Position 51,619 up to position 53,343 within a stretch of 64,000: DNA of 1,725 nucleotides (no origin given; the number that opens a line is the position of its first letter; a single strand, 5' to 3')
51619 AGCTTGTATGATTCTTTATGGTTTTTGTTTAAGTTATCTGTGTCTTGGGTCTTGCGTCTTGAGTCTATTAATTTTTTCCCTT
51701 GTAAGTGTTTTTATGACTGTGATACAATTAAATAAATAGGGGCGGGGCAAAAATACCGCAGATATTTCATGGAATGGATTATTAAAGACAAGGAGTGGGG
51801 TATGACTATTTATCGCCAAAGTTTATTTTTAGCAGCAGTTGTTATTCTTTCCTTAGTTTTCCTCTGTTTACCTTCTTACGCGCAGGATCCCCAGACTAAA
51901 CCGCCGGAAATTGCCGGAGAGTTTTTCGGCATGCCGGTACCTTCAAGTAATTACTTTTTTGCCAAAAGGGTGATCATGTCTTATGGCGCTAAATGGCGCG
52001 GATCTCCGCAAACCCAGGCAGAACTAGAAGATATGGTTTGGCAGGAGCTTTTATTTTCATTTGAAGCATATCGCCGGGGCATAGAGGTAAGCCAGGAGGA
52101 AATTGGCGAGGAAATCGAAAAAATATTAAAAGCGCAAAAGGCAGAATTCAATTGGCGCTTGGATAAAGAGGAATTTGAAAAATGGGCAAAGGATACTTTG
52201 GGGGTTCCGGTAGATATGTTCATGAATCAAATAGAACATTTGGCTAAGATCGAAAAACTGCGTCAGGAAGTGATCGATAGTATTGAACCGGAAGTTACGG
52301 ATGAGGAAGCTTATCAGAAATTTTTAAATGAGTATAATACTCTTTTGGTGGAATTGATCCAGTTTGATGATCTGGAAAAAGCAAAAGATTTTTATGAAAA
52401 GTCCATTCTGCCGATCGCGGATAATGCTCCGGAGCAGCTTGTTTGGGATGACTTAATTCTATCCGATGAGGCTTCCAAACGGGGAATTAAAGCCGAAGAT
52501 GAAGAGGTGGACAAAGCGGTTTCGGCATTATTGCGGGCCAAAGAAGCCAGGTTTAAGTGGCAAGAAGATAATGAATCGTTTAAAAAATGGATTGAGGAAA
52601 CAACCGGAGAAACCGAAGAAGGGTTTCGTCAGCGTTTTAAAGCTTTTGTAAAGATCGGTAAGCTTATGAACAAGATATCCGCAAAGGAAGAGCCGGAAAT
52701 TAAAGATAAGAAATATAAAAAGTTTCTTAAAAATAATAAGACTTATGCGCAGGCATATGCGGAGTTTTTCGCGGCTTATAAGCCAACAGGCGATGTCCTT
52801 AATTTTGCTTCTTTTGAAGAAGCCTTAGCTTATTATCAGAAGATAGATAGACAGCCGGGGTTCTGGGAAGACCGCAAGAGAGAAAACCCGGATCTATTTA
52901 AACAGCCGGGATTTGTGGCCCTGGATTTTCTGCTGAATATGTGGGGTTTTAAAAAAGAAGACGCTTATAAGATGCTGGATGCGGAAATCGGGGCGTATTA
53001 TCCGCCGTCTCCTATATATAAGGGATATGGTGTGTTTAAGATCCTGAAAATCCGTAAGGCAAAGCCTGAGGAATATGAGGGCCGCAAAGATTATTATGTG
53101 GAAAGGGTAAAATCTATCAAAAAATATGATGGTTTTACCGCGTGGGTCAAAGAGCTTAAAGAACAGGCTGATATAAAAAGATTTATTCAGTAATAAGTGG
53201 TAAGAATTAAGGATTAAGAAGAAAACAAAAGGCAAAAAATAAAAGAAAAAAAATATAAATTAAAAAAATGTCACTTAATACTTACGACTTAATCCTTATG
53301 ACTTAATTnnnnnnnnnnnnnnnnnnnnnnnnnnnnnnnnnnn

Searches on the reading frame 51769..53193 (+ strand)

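Call 68: search_protein_families(library=pfam, proteins=[window:51769-53193:+], max_evalue=0.00001)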
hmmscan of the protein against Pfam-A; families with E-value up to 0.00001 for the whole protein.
window:51769-53193:+ (474 aa): 1 family
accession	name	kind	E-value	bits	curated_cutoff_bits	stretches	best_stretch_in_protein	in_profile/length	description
PF13623.11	SurA_N_2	-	9.8e-06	25.9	28.5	0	67-128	66-130/145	SurA-like N-terminal domain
